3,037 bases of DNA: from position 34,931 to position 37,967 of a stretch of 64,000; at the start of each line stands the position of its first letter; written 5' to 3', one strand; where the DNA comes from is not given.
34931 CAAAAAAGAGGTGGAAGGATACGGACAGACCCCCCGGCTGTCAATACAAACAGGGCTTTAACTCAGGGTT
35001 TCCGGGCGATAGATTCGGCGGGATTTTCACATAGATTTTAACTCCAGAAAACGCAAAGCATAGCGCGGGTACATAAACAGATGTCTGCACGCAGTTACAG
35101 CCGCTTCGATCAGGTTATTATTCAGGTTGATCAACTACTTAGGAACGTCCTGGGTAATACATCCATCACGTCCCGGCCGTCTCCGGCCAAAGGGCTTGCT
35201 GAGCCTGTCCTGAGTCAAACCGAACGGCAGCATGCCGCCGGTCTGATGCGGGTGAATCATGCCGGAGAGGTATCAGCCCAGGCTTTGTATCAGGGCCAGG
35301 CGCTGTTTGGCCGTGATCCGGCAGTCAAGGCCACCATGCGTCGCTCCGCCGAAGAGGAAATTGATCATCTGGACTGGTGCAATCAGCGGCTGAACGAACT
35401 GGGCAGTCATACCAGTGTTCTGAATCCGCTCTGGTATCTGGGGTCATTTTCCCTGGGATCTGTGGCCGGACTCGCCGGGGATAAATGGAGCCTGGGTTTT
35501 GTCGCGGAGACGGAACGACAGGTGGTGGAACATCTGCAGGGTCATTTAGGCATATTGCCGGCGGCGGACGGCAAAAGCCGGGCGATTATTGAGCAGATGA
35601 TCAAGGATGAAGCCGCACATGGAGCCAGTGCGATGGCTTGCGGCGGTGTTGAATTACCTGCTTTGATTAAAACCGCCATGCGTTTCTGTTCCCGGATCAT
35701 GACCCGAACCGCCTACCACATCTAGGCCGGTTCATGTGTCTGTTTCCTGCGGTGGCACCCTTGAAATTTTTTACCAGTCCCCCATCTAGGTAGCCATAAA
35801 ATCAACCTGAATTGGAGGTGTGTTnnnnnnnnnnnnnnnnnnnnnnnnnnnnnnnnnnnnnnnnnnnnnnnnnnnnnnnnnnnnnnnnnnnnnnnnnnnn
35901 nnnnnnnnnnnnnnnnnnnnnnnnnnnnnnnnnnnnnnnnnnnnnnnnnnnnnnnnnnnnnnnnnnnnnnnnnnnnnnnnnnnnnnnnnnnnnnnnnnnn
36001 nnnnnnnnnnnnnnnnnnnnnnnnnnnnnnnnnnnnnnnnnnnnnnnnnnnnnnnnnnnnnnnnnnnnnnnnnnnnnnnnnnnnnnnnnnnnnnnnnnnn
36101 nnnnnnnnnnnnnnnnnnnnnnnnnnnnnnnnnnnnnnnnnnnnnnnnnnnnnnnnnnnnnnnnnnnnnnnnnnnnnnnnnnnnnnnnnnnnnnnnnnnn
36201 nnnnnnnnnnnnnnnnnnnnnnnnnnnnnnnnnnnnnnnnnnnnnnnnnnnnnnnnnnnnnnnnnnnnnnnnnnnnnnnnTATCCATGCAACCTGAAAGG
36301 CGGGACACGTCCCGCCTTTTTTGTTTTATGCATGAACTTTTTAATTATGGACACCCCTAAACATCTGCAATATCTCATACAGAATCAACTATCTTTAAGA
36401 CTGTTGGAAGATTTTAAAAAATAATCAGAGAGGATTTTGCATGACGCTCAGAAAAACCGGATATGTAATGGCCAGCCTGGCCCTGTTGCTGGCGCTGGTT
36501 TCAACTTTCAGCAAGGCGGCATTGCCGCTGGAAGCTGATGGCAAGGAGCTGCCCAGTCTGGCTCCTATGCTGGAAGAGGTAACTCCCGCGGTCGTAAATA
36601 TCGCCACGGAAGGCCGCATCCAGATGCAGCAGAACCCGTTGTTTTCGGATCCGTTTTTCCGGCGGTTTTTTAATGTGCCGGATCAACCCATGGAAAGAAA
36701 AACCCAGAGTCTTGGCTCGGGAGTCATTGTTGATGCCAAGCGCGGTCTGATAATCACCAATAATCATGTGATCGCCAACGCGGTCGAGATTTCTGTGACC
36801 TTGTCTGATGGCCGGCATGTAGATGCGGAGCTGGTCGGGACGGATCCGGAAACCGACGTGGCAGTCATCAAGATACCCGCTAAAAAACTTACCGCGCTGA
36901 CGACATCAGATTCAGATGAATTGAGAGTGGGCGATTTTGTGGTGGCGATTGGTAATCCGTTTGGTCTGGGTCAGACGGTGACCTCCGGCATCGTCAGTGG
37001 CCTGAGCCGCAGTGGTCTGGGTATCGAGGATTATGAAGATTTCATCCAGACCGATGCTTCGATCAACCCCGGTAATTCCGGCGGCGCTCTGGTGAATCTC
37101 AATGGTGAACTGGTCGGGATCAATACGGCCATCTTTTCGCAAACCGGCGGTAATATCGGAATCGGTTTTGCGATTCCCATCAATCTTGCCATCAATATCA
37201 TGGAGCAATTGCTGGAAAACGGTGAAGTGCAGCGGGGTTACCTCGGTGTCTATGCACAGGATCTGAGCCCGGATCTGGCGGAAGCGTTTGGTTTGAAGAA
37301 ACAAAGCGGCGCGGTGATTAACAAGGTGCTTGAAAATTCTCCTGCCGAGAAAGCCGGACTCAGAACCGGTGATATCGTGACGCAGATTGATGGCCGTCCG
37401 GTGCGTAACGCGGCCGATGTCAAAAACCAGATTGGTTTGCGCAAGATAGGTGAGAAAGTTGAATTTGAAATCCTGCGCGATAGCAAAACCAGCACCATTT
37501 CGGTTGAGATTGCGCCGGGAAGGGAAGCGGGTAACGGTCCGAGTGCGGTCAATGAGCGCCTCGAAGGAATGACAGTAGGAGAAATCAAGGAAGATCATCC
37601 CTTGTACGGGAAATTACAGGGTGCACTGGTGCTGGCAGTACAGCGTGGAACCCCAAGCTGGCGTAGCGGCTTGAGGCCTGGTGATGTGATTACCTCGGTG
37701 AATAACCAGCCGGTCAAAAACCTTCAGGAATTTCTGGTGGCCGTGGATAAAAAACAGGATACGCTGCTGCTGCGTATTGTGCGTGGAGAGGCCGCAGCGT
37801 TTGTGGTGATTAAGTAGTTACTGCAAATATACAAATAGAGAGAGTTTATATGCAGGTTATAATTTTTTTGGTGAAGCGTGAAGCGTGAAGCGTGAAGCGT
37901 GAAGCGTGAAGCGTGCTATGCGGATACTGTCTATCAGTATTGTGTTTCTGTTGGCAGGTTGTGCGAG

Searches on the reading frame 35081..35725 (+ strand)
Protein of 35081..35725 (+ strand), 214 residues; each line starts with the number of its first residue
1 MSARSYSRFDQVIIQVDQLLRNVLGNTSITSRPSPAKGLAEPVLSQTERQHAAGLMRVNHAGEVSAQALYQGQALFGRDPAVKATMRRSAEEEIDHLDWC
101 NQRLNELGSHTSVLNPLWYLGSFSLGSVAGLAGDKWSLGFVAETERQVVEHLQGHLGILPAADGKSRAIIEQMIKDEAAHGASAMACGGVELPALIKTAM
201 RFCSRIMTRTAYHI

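Call 34: search_protein_families(library=pfam, proteins=[window:35081-35725:+], max_evalue=0.0001)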
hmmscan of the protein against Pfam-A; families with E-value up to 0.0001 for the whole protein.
window:35081-35725:+ (214 aa): 1 family
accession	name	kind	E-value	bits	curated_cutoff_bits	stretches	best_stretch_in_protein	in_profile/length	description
PF03232.19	COQ7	-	4.4e-43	147.3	23.5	1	51-211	2-169/169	Ubiquinone biosynthesis protein COQ7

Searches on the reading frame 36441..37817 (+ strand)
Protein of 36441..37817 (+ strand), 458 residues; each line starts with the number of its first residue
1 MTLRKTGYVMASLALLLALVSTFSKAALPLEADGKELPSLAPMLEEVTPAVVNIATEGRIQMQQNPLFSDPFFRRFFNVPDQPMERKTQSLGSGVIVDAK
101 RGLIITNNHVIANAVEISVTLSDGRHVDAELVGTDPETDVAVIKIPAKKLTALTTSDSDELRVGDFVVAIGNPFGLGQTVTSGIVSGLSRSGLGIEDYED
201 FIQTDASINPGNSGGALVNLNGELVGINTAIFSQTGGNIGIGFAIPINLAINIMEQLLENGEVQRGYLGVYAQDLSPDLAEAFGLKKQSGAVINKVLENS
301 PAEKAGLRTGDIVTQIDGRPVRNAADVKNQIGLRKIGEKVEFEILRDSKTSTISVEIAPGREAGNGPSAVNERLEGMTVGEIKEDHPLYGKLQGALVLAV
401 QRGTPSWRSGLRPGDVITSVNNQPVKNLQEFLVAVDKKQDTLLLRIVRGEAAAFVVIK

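Call 34: search_protein_families(library=pfam, proteins=[window:36441-37817:+], max_evalue=0.0001)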
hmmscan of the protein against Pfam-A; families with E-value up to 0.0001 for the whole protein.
window:36441-37817:+ (458 aa): 7 families
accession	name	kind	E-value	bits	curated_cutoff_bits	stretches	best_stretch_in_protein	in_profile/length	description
PF13365.12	Trypsin_2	-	3.4e-35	122.3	27.6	1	92-227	1-144/144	Trypsin-like peptidase domain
PF13180.12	PDZ_2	-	2e-28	98.9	27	2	266-357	1-80/80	PDZ domain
PF17820.7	PDZ_6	-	3.7e-25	87.9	27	2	292-328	1-37/54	PDZ domain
PF00595.29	PDZ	-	1.7e-22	80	23.2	2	264-344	8-80/81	PDZ domain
PF00089.32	Trypsin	-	2.5e-20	73.7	20.6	1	89-249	24-215/220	Trypsin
PF12812.13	PDZ_1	-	2e-08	34.6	28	0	397-436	34-73/78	PDZ-like domain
PF14685.13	PDZ_Tricorn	-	1.5e-07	31.7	25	0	281-348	12-80/88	Tricorn protease PDZ domain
